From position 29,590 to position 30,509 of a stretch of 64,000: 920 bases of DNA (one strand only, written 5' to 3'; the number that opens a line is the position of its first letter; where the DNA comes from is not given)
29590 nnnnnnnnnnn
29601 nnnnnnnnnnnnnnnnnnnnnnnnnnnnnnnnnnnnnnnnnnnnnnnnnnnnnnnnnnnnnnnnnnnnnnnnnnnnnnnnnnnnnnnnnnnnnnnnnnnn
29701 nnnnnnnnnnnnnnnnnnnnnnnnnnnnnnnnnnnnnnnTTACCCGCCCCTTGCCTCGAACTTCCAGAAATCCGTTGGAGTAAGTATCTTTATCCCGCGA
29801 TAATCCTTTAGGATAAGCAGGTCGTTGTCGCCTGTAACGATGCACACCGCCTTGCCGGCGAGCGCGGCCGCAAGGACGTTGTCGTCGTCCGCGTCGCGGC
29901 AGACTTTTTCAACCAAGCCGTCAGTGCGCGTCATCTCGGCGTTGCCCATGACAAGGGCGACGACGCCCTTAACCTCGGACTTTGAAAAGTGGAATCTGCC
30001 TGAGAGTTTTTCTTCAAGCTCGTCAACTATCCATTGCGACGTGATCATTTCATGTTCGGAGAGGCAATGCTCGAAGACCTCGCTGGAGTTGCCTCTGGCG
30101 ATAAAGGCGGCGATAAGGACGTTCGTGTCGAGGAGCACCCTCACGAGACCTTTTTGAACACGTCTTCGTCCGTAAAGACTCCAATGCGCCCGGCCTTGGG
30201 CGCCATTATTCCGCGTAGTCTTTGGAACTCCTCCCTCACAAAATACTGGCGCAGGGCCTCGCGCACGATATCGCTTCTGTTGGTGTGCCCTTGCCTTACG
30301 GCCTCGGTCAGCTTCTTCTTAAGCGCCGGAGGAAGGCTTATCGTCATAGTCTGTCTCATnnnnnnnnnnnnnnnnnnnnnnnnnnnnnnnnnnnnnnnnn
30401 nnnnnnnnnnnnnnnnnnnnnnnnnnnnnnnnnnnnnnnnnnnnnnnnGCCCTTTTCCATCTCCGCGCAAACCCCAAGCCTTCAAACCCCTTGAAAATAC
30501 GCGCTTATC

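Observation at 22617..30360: Defence/addiction island: type II R-M pair, MmeI-like single-chain enzyme, BrnTA and VapBC modules clustered around two housekeeping genes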

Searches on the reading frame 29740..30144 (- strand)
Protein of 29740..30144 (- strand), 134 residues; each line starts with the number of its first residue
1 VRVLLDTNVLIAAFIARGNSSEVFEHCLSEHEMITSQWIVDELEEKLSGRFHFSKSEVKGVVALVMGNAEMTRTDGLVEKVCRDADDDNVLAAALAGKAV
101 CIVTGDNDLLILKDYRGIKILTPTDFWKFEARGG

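Call 3: search_protein_families(library=pfam, proteins=[window:29740-30144:-], max_evalue=0.01)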
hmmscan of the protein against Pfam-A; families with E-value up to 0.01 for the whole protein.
window:29740-30144:- (134 aa): 4 families
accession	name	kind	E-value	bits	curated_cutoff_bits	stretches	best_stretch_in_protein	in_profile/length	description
PF13470.12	PIN_3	-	1.5e-15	58.4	27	1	2-107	1-114/115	PIN domain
PF01850.27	PIN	-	9.1e-05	23.5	23.6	1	3-109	1-114/120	PIN domain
PF10130.15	PIN_2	-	0.00012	22.8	22.4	1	5-110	2-116/133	PIN domain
PF24109.1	DUF7384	-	0.0013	19.2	27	0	2-110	6-105/153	Family of unknown function (DUF7384)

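Call 4: search_protein_families(library=ncbifam, proteins=[window:29740-30144:-], max_evalue=0.01)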
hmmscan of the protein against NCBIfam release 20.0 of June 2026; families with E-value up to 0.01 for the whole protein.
window:29740-30144:- (134 aa): 2 families
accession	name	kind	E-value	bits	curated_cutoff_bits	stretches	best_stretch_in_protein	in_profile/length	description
TIGR00305.1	TIGR00305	equivalog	6.9e-16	58.6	29.15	1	2-112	1-115/115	putative toxin-antitoxin system toxin component, PIN family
NF046100.1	RSP_2648_fam_PIN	equivalog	0.003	17.5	170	1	65-105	63-104/177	RSP_2648 family PIN domain-containing protein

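Call 7: search_protein_families(library=padloc, proteins=[window:29740-30144:-], max_evalue=0.01)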
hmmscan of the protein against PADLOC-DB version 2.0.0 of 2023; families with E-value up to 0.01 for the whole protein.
window:29740-30144:- (134 aa): 0 families

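Call 59: find_encoding_contigs(protein=window:29740-30144:-, flank=10000, max_places=6)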
Protein window:29740-30144:- (134 aa): no gene with exactly this product is on record in the collection.

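Call 76: search_solved_structures(query=window:29740-30144:-, max_evalue=0.1, show_alignments=1)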
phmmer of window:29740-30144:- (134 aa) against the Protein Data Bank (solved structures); distinct sequences matched with E-value up to 0.1: 0.

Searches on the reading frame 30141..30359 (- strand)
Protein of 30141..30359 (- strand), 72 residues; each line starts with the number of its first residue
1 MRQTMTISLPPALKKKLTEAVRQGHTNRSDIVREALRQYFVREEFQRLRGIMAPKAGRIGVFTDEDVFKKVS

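Call 3: search_protein_families(library=pfam, proteins=[window:30141-30359:-], max_evalue=0.01)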
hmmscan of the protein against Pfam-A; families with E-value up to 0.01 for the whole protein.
window:30141-30359:- (72 aa): 2 families
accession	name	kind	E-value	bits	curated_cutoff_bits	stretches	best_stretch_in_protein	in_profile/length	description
PF01402.27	RHH_1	-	3.1e-09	36.9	20.5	1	6-39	3-36/39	Ribbon-helix-helix protein, copG family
PF12651.13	RHH_3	-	0.00056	20.3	21.6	1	1-39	1-39/44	Ribbon-helix-helix domain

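Call 4: search_protein_families(library=ncbifam, proteins=[window:30141-30359:-], max_evalue=0.01)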
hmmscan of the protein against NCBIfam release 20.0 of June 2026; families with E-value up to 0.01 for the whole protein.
window:30141-30359:- (72 aa): 6 families
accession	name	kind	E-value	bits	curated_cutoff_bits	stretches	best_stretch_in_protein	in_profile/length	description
NF002169.0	PRK01002.1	subfamily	1.6e-05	24.8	111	1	5-65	7-66/141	nickel responsive regulator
NF041551.1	YlcI_YnfO_N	subfamily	0.0005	20.1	30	1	1-37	1-36/42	YlcI/YnfO family protein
TIGR02606.1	antidote_CC2985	hypoth_equivalog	0.0012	18.9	46.2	1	4-45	1-44/70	type II toxin-antitoxin system ParD family antitoxin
NF002815.0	PRK02967.1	equivalog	0.0013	18.8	83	1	3-46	2-46/139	nickel-responsive transcriptional regulator NikR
NF047541.1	telomere_Tpg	equivalog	0.0038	17.2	90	1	4-51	120-169/183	telomere-protecting terminal protein Tpg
NF003381.0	PRK04460.1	equivalog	0.0069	16.5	105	1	5-48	7-51/139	nickel-responsive transcriptional regulator NikR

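Call 7: search_protein_families(library=padloc, proteins=[window:30141-30359:-], max_evalue=0.01)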
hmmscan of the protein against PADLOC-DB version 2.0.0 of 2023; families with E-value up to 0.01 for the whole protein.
window:30141-30359:- (72 aa): 0 families
